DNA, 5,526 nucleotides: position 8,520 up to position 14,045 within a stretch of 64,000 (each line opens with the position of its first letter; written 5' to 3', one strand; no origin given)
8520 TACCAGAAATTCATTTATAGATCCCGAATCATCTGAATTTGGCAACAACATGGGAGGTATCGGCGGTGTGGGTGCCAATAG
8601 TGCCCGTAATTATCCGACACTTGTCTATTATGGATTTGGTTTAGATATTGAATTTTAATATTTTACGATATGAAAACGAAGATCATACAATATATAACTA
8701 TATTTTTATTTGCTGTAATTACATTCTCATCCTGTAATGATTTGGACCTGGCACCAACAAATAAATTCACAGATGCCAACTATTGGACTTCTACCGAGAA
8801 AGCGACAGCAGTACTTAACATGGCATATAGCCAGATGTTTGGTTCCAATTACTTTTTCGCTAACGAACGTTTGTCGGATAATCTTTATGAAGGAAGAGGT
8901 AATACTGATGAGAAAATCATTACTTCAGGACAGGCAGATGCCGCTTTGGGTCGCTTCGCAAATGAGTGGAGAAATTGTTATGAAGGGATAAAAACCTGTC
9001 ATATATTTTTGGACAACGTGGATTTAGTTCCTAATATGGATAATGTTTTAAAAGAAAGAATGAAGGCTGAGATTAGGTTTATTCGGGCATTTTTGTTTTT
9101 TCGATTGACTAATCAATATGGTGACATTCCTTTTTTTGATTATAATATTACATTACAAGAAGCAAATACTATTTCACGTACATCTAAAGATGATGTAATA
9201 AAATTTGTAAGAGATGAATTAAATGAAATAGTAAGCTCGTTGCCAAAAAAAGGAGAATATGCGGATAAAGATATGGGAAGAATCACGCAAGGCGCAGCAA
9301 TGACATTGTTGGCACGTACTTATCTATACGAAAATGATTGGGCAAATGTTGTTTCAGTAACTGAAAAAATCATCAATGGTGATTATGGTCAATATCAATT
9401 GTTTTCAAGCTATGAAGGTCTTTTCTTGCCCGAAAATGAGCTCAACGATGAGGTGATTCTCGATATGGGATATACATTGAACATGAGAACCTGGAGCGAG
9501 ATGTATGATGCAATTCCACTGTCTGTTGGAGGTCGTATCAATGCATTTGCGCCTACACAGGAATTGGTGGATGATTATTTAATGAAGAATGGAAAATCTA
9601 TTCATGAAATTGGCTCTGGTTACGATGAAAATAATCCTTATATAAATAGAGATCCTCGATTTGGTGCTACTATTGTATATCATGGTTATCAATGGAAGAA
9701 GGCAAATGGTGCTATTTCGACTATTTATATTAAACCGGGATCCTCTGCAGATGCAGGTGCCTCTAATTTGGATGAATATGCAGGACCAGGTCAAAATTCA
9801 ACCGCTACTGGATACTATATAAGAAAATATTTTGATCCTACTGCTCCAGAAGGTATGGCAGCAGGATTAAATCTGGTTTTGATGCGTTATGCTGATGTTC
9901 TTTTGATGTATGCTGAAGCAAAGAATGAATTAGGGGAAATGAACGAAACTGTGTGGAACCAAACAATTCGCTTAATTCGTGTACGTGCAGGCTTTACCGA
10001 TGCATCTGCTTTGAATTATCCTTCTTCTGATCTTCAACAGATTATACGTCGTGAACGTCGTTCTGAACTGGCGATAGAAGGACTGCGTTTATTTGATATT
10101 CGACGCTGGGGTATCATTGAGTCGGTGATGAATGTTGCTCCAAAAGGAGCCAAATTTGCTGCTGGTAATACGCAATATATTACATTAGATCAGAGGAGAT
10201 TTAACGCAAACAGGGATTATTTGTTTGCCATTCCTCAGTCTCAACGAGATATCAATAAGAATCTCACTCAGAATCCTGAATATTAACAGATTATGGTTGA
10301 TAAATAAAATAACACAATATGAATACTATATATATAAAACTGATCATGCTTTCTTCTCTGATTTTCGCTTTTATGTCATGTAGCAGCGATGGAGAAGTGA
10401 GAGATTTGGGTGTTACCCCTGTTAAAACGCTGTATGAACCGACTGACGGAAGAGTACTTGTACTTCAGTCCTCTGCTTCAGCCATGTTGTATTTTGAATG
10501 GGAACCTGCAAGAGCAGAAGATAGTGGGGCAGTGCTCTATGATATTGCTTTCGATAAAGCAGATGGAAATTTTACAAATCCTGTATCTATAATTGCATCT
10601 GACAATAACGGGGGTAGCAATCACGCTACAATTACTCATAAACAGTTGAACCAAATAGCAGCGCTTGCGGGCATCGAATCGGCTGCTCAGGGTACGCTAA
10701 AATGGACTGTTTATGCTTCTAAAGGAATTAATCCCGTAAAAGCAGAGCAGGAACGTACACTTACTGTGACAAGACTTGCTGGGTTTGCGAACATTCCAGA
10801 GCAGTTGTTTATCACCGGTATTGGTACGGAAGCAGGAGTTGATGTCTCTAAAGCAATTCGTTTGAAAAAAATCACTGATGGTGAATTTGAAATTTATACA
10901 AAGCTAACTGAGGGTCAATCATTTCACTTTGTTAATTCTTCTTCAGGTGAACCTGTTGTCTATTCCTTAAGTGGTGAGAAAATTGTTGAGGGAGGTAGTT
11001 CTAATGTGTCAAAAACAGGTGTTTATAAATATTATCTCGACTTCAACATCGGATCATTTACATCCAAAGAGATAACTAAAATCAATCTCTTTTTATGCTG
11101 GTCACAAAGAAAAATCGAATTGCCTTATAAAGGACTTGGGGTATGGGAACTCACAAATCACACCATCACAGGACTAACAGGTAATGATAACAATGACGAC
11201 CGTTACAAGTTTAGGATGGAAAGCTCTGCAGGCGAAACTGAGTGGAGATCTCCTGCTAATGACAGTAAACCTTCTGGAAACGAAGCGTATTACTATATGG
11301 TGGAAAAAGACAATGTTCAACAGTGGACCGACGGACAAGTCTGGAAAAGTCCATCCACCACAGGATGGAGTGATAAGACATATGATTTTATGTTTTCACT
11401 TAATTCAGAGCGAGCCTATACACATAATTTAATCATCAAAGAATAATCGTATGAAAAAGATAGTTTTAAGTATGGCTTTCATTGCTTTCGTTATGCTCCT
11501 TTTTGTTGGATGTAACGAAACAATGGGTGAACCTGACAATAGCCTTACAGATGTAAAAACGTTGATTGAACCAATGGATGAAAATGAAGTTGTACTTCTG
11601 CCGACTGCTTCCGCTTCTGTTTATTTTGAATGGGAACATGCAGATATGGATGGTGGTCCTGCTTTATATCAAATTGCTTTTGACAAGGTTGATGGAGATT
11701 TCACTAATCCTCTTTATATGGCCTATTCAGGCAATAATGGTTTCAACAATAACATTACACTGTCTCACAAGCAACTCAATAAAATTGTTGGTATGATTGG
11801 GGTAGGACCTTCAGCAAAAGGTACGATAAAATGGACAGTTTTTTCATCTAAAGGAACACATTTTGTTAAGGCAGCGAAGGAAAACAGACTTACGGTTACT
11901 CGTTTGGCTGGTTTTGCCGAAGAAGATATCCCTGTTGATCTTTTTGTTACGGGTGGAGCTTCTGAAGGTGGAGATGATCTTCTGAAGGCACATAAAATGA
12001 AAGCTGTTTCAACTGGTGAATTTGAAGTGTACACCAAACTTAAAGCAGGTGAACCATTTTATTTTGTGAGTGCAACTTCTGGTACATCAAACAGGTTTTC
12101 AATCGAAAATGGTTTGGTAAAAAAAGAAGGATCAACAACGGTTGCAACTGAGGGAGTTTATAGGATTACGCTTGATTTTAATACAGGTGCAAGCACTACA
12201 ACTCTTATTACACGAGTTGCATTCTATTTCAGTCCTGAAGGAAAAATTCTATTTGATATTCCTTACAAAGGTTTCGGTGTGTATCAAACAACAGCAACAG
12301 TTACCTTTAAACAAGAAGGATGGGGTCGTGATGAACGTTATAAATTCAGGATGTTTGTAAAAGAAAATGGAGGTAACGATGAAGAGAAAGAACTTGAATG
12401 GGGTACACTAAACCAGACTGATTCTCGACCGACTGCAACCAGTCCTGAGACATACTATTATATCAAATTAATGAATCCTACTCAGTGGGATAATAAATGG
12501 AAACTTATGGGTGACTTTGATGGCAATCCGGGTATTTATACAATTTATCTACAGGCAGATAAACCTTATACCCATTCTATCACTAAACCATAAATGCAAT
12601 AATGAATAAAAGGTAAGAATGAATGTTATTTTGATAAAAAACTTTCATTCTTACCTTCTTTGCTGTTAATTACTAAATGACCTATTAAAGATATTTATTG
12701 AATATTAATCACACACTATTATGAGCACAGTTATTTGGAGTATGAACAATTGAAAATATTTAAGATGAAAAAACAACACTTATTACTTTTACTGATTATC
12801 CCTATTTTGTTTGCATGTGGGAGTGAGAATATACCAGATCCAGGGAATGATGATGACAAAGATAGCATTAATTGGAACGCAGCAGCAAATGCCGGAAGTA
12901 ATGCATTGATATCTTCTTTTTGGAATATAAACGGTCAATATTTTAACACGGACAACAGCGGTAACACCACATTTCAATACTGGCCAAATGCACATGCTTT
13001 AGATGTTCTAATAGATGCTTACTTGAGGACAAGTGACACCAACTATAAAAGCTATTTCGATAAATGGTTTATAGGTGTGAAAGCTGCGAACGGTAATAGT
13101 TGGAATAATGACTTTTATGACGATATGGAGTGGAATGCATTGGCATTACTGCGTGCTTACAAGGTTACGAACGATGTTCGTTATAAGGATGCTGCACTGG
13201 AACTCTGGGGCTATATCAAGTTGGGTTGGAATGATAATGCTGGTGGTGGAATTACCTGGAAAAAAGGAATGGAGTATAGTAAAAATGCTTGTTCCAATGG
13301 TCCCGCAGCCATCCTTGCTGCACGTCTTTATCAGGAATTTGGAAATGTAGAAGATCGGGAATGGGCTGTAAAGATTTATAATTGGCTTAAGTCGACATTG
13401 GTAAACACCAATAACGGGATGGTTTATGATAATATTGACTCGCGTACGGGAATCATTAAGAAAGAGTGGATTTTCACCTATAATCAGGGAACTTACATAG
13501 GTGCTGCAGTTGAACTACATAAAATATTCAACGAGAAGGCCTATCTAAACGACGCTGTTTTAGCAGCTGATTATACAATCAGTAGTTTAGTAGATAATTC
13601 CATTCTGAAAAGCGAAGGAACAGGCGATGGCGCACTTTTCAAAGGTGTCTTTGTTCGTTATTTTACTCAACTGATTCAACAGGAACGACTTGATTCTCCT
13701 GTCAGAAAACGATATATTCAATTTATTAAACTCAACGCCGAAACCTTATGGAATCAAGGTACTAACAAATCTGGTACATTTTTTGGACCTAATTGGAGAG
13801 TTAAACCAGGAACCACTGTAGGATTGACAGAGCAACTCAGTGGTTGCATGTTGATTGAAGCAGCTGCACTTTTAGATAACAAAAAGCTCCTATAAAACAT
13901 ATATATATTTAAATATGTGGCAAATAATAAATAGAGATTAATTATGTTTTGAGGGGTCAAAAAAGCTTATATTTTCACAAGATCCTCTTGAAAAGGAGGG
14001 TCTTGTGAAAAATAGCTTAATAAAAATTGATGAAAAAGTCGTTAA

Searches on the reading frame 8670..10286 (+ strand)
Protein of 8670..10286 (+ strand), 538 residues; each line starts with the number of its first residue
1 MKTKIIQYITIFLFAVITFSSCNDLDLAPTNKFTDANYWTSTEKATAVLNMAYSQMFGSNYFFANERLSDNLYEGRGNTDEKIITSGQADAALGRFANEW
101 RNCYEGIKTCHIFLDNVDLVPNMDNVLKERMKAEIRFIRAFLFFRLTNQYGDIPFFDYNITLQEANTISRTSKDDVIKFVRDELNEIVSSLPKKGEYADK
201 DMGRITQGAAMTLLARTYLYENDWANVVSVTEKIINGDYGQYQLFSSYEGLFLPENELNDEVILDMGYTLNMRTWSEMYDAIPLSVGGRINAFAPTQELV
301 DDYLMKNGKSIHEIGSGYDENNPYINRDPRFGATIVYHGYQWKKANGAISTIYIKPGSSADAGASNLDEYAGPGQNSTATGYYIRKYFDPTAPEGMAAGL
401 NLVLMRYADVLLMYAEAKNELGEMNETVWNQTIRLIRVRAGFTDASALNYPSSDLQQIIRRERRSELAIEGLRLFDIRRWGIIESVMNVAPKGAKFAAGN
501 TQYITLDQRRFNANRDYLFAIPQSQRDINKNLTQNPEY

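Call 34: search_protein_families(library=pfam, proteins=[window:8670-10286:+], max_evalue=0.00001)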
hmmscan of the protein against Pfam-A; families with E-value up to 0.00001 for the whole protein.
window:8670-10286:+ (538 aa): 2 families
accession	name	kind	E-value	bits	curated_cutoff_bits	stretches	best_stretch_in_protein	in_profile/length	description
PF07980.17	SusD_RagB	-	1e-56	193.3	23.1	1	286-538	36-297/297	SusD family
PF14322.12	SusD-like_3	-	2.1e-18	67.7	27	1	38-219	15-191/191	Starch-binding associating with outer membrane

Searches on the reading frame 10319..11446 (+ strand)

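Call 34: search_protein_families(library=pfam, proteins=[window:10319-11446:+], max_evalue=0.00001)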
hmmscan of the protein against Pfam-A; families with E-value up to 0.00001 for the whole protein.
window:10319-11446:+ (375 aa): 1 family
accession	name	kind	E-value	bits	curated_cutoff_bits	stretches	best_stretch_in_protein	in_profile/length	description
PF14292.12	SusE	-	4.8e-20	72.1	25.2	1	31-131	9-105/106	SusE outer membrane protein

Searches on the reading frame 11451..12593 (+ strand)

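Call 34: search_protein_families(library=pfam, proteins=[window:11451-12593:+], max_evalue=0.00001)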
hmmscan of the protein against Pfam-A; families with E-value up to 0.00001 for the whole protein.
window:11451-12593:+ (380 aa): 1 family
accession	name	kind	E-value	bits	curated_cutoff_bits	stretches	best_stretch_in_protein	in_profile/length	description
PF14292.12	SusE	-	3.8e-16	59.6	25.2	1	35-130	13-105/106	SusE outer membrane protein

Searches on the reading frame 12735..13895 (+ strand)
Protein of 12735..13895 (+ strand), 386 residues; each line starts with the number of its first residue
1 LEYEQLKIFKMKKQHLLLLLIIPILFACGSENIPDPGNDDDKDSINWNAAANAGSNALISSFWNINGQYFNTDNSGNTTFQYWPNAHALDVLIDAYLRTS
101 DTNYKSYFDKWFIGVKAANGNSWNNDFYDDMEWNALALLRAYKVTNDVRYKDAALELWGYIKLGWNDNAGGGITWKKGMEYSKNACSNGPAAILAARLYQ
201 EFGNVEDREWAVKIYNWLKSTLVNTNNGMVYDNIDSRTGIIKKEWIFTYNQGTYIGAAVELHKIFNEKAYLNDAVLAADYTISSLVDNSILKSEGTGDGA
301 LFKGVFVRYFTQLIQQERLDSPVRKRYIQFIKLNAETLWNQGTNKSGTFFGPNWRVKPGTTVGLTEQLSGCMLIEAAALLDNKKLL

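Call 34: search_protein_families(library=pfam, proteins=[window:12735-13895:+], max_evalue=0.00001)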
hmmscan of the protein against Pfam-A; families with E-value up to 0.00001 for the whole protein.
window:12735-13895:+ (386 aa): 1 family
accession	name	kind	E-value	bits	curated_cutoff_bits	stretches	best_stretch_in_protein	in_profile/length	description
PF03663.20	Glyco_hydro_76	-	2.9e-46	159.1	25.9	1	47-382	2-359/366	Glycosyl hydrolase family 76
